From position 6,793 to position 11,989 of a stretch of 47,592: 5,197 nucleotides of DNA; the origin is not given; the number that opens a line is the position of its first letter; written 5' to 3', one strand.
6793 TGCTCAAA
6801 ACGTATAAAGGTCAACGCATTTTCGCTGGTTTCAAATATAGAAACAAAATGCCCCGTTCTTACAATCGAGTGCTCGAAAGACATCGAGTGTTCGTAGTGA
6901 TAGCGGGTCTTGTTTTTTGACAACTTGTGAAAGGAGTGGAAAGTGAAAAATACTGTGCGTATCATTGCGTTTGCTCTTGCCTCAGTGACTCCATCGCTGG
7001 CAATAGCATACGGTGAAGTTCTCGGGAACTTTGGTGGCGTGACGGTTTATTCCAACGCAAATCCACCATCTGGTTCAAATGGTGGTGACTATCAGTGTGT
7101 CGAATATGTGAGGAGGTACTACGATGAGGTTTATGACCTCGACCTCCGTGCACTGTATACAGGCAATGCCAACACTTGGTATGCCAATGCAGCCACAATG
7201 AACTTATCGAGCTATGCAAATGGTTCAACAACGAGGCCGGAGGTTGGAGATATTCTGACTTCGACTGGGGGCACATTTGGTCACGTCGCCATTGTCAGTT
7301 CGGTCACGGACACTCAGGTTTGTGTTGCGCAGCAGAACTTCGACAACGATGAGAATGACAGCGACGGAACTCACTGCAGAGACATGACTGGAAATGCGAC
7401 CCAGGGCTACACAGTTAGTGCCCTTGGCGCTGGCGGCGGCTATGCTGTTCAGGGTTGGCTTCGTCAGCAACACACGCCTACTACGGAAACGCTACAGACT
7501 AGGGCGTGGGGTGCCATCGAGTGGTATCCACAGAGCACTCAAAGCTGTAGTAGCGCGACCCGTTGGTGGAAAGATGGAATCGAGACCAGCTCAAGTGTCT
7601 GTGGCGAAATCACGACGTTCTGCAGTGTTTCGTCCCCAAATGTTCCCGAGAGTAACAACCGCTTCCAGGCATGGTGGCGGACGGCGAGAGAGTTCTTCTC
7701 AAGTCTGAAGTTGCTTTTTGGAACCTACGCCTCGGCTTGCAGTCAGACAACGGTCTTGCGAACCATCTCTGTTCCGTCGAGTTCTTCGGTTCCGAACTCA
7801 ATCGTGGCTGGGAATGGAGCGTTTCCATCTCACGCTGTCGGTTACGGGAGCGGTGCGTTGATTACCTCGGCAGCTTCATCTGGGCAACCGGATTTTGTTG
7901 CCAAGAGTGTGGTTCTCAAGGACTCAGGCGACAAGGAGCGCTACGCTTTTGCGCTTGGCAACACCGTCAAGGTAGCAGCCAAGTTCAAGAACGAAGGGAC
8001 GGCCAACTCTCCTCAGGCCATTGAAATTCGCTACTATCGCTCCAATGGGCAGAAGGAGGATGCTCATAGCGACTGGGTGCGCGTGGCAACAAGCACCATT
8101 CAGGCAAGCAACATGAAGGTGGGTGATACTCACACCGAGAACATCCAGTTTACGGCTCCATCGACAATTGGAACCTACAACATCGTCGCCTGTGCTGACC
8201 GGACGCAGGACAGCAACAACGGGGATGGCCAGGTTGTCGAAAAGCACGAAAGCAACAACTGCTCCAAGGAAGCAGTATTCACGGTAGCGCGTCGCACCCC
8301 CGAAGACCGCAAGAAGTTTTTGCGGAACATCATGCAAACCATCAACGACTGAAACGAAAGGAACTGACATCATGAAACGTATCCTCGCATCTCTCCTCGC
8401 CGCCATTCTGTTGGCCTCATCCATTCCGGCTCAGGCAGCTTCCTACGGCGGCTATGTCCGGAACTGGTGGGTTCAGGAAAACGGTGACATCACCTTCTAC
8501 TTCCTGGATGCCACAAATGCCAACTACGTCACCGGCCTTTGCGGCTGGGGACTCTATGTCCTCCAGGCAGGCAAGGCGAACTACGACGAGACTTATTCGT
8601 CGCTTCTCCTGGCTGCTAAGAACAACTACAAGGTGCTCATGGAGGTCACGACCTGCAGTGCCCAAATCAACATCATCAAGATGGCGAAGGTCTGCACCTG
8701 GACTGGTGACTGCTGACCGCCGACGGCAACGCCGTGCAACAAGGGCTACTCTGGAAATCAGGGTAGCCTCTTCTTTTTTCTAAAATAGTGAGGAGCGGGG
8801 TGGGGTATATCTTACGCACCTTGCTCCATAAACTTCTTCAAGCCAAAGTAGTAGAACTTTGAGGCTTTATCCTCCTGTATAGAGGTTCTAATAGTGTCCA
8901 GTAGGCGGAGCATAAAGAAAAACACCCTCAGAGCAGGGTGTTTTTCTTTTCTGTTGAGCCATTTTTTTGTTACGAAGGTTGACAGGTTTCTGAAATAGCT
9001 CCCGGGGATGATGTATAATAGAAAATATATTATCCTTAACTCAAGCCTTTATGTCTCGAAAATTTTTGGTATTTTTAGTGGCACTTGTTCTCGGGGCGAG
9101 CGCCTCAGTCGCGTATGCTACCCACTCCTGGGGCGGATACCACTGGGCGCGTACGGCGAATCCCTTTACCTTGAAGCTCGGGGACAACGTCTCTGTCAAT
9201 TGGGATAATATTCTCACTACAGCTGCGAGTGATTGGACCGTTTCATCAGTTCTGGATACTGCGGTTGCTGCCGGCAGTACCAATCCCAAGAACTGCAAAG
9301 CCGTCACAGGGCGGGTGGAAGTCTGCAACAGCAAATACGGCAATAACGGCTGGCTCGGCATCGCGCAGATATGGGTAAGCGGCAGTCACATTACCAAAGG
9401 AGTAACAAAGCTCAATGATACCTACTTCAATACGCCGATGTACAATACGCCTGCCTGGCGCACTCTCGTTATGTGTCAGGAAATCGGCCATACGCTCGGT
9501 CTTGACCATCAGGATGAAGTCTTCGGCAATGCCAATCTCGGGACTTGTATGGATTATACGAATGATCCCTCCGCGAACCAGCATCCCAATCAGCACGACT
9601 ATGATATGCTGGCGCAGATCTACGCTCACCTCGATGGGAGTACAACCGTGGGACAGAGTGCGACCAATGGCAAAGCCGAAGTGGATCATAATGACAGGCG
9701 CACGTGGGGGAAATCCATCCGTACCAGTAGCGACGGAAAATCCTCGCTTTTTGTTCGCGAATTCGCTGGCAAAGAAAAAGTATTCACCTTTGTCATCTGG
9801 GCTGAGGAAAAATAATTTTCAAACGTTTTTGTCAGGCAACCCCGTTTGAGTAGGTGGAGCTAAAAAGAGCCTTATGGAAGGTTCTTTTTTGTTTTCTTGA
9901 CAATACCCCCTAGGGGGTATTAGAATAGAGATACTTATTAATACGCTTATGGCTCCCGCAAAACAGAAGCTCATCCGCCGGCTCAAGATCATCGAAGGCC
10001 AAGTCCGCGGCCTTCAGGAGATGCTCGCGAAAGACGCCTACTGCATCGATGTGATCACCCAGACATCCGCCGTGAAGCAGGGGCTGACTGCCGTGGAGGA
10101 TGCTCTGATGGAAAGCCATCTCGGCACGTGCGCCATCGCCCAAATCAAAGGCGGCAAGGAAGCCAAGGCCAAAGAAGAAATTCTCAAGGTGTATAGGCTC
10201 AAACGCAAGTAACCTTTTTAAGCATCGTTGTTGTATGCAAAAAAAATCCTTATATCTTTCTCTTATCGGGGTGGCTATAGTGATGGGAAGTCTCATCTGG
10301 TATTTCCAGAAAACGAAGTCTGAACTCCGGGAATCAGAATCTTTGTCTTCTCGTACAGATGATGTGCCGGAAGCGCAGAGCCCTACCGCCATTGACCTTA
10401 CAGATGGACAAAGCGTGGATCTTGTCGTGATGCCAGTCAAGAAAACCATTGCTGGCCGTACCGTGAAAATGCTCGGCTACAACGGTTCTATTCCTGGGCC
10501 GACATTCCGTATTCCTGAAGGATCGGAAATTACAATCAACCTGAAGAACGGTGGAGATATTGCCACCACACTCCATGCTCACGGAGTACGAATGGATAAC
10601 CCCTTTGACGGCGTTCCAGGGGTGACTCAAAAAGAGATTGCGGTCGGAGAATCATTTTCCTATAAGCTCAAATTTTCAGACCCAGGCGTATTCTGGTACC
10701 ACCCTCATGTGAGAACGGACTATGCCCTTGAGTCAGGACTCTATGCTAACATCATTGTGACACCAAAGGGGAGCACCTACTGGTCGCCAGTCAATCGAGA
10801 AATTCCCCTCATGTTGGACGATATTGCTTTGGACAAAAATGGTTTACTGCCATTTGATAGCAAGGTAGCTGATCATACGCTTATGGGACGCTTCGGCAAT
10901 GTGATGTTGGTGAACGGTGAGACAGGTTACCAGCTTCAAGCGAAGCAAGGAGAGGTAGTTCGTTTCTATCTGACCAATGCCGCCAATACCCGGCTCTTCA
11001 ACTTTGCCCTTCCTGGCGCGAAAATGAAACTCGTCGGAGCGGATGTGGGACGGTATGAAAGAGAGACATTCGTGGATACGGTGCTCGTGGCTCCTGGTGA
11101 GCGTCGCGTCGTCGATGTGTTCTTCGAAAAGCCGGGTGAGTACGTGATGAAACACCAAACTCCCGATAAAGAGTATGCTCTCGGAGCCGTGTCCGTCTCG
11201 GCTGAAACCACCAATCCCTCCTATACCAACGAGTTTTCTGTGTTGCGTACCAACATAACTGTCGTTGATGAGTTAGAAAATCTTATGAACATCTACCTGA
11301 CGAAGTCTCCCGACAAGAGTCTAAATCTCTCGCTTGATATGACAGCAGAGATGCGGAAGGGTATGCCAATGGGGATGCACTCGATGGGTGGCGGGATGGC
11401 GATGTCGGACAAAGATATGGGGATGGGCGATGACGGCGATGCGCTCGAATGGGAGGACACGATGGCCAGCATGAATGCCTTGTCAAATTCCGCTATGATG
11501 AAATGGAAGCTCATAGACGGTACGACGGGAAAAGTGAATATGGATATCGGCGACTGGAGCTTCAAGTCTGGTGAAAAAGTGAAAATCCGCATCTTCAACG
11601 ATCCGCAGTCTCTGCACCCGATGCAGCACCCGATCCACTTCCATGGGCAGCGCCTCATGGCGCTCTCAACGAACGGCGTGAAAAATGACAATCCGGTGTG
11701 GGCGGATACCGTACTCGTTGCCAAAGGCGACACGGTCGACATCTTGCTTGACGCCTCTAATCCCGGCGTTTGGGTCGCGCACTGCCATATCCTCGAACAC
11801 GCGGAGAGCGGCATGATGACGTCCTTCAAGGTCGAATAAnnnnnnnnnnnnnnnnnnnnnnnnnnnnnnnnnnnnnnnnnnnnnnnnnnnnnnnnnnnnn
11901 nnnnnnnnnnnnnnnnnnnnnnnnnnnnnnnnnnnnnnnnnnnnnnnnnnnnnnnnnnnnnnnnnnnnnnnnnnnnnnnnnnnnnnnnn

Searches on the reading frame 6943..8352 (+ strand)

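Call 7: search_protein_families(library=pfam, proteins=[window:6943-8352:+], max_evalue=0.001)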
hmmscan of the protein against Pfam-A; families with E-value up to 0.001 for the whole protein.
window:6943-8352:+ (469 aa): 2 families
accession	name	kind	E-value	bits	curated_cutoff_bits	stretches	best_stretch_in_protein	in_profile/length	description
PF05257.22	CHAP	-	2.6e-14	53.9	26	1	45-132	3-81/81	CHAP domain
PF07705.17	CARDB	-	5.9e-05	23.7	22.7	1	338-441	17-99/101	CARDB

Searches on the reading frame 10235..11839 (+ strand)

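Call 7: search_protein_families(library=pfam, proteins=[window:10235-11839:+], max_evalue=0.001)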
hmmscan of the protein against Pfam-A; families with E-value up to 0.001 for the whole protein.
window:10235-11839:+ (534 aa): 3 families
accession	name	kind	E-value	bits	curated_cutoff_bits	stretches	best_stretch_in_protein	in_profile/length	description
PF07731.20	Cu-oxidase_2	-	4.8e-35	120.7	20.4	1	419-534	15-134/137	Multicopper oxidase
PF07732.21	Cu-oxidase_3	-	2.6e-29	102.1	21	1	71-178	8-117/119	Multicopper oxidase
PF00394.28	Cu-oxidase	-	2.6e-17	63.8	21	2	223-307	38-133/157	Multicopper oxidase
